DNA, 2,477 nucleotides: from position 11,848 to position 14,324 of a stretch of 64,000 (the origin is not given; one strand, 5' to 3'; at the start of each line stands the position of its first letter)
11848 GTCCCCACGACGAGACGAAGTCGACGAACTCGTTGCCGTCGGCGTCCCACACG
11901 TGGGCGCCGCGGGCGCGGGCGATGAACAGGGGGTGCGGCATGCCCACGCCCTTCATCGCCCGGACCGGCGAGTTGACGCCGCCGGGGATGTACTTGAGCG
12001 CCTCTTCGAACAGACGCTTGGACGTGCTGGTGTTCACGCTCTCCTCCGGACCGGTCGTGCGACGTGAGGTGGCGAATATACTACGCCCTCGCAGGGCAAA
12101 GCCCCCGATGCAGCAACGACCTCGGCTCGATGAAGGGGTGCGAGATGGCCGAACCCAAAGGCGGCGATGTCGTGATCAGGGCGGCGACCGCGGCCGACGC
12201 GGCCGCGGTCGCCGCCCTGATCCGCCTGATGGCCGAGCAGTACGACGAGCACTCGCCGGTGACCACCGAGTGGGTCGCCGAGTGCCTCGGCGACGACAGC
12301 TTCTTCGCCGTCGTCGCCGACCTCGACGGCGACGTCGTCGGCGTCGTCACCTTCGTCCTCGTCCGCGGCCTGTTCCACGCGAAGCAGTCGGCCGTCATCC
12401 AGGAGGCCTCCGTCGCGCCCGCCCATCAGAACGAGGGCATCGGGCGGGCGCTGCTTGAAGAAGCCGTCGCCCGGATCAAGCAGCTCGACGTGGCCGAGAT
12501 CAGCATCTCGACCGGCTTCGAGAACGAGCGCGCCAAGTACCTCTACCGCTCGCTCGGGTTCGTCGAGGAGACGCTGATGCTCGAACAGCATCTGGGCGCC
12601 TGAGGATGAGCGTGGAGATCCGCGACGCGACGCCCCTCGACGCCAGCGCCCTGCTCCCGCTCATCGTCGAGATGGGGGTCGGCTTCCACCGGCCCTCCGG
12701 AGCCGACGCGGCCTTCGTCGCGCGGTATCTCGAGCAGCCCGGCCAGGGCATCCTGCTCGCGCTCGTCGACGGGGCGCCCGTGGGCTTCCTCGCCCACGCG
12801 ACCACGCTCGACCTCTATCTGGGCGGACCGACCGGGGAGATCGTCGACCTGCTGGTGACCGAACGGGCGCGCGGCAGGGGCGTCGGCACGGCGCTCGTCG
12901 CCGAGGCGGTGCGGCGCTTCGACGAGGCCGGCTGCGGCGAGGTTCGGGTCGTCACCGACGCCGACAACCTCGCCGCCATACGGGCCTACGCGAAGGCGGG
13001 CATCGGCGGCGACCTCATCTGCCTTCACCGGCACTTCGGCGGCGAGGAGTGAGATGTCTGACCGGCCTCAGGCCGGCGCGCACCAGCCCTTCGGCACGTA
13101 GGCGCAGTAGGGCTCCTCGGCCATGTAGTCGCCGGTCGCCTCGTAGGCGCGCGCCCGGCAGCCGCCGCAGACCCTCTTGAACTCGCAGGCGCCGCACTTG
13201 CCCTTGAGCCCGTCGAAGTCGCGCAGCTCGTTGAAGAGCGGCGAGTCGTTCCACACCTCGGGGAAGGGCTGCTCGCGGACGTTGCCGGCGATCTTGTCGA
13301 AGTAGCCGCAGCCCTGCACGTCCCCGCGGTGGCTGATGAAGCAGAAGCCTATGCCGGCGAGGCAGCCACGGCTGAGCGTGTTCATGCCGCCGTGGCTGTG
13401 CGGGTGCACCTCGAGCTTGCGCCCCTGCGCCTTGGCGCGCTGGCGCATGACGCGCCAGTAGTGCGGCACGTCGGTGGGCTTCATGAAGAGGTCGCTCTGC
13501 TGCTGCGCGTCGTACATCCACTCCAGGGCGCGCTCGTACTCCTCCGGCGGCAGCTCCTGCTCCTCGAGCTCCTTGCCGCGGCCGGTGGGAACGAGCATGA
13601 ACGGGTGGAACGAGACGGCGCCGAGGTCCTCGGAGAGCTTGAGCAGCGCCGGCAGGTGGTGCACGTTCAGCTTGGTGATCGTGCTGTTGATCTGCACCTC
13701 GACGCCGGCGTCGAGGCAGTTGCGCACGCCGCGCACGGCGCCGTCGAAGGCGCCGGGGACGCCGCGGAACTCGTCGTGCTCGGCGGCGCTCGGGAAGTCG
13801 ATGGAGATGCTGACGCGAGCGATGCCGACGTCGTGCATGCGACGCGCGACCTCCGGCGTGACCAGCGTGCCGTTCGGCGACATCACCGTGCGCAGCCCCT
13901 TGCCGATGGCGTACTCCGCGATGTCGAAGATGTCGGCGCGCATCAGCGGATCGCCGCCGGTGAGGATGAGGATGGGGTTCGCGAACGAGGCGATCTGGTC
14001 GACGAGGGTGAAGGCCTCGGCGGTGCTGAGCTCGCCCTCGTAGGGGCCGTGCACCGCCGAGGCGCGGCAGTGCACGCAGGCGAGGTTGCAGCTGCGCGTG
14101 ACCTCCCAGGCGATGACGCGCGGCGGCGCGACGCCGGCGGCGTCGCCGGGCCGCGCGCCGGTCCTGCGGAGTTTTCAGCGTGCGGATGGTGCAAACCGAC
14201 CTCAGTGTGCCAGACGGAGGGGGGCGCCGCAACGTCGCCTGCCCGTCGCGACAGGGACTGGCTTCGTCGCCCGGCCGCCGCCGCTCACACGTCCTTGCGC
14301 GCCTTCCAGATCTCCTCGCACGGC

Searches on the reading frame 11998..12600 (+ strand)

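Call 31: search_protein_families(library=pfam, proteins=[window:11998-12600:+], max_evalue=0.0001)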
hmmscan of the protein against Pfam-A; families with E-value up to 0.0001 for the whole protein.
window:11998-12600:+ (201 aa): 5 families
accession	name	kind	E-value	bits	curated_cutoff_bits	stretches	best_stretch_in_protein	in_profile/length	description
PF00583.31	Acetyltransf_1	-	1.2e-14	55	20.7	1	79-188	9-116/116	Acetyltransferase (GNAT) family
PF13508.13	Acetyltransf_7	-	3e-12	47.2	27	1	105-190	6-84/84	Acetyltransferase (GNAT) domain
PF13673.13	Acetyltransf_10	-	2.6e-08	34.4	23.6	1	92-191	22-110/128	Acetyltransferase (GNAT) domain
PF08445.16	FR47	-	2.3e-05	24.7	22.1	1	129-190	19-79/86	FR47-like protein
PF13480.13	Acetyltransf_6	-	8.8e-05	23.1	22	0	56-173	18-137/143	Acetyltransferase (GNAT) domain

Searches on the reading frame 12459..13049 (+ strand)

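Call 31: search_protein_families(library=pfam, proteins=[window:12459-13049:+], max_evalue=0.0001)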
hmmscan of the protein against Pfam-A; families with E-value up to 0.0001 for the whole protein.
window:12459-13049:+ (197 aa): 6 families
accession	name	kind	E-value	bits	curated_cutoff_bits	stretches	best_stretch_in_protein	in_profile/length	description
PF00583.31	Acetyltransf_1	-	6.8e-17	62.3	20.7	1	90-181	24-115/116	Acetyltransferase (GNAT) family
PF13508.13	Acetyltransf_7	-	6.6e-08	33.3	27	1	96-181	3-81/84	Acetyltransferase (GNAT) domain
PF13673.13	Acetyltransf_10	-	8.9e-06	26.1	23.6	1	89-181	24-106/128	Acetyltransferase (GNAT) domain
PF08445.16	FR47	-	5.3e-05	23.6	22.1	0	124-181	20-76/86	FR47-like protein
PF13523.12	Acetyltransf_8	-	8.4e-05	22.7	27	0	85-182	32-137/145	Acetyltransferase (GNAT) domain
PF13302.13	Acetyltransf_3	-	9.8e-05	23.5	25.4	0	126-181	81-136/138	Acetyltransferase (GNAT) domain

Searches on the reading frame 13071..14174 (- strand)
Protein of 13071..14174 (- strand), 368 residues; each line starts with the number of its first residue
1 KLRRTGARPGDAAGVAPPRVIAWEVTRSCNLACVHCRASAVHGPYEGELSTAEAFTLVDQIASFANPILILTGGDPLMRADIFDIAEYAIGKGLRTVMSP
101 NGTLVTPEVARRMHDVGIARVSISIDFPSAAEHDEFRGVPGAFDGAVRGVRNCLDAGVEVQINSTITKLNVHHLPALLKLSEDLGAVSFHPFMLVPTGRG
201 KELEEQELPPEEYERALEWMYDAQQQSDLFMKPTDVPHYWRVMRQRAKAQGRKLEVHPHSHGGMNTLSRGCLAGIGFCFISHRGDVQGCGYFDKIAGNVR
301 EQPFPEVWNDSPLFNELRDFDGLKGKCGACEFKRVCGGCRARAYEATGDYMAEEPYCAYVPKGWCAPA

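Call 31: search_protein_families(library=pfam, proteins=[window:13071-14174:-], max_evalue=0.0001)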
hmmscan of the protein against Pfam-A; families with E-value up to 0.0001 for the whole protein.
window:13071-14174:- (368 aa): 2 families
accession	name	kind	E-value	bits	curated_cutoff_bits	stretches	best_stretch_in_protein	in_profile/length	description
PF04055.27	Radical_SAM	-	5.6e-22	79.1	29.5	1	24-174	2-159/166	Radical SAM superfamily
PF13186.11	SPASM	-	1.9e-07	31.7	21.5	1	271-330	1-66/67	Iron-sulfur cluster-binding domain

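Call 64: search_protein_families(library=ncbifam, proteins=[window:13071-14174:-], max_evalue=0.001)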
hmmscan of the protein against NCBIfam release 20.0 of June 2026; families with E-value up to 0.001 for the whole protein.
window:13071-14174:- (368 aa): 67 families (the best 25 are shown)
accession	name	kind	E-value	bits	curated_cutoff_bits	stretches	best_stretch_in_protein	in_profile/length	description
TIGR04545.1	rSAM_ahbD_hemeb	equivalog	4.1e-154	513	500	1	20-361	1-339/339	heme b synthase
TIGR04053.2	TIGR04053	equivalog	2e-110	369.5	395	1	18-361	7-366/366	TIGR04053 family radical SAM/SPASM domain-containing protein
TIGR04055.1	rSAM_NirJ2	equivalog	2.3e-102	342.9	500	1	20-359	1-324/326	putative heme d1 biosynthesis radical SAM protein NirJ2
TIGR04546.1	rSAM_ahbC_deAc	equivalog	1.2e-68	231.7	650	1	20-358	40-384/390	12,18-didecarboxysiroheme deacetylase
TIGR04051.1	rSAM_NirJ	equivalog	1.6e-66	224.7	515.45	1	20-357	3-346/354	heme d1 biosynthesis radical SAM protein NirJ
TIGR04347.1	pseudo_SAM_Halo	equivalog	4.6e-66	223.7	525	2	20-225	39-243/390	TIGR04347 family pseudo-SAM/SPASM protein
TIGR04054.1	rSAM_NirJ1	equivalog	1.7e-65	221.2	650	1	11-358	30-381/387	putative heme d1 biosynthesis radical SAM protein NirJ1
TIGR03962.1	mycofact_rSAM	equivalog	1.5e-46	159.2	265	2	14-224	7-216/339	mycofactocin radical SAM maturase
NF050035.1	rSAM_WgK_link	exception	1.3e-45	156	650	1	18-359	8-363/367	radical SAM/SPASM peptide maturase WgkB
TIGR04303.1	GeoRSP_rSAM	equivalog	2.7e-44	152.1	400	1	18-357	4-324/325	GeoRSP system radical SAM/SPASM protein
TIGR04251.1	SCM_rSAM_ScmF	equivalog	1.8e-43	149.3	400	1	19-358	4-340/353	SynChlorMet cassette radical SAM/SPASM protein ScmF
NF045574.1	sacti_mat_StsB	exception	9.6e-40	136.8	625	2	19-202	96-277/466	StsB family radical SAM/SPASM domain sactipeptide maturase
TIGR04103.1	rSAM_nif11_3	equivalog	2.4e-36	125.2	725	1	21-358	7-343/412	nif11-class peptide radical SAM maturase 3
TIGR03913.1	rad_SAM_trio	equivalog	1.5e-33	115.9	591.75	1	19-359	19-354/477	GDL motif peptide-associated radical SAM/SPASM maturase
TIGR04133.1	rSAM_w_lipo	hypoth_equivalog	3.3e-32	111.8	425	1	19-227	24-235/350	TIGR04133 family radical SAM/SPASM protein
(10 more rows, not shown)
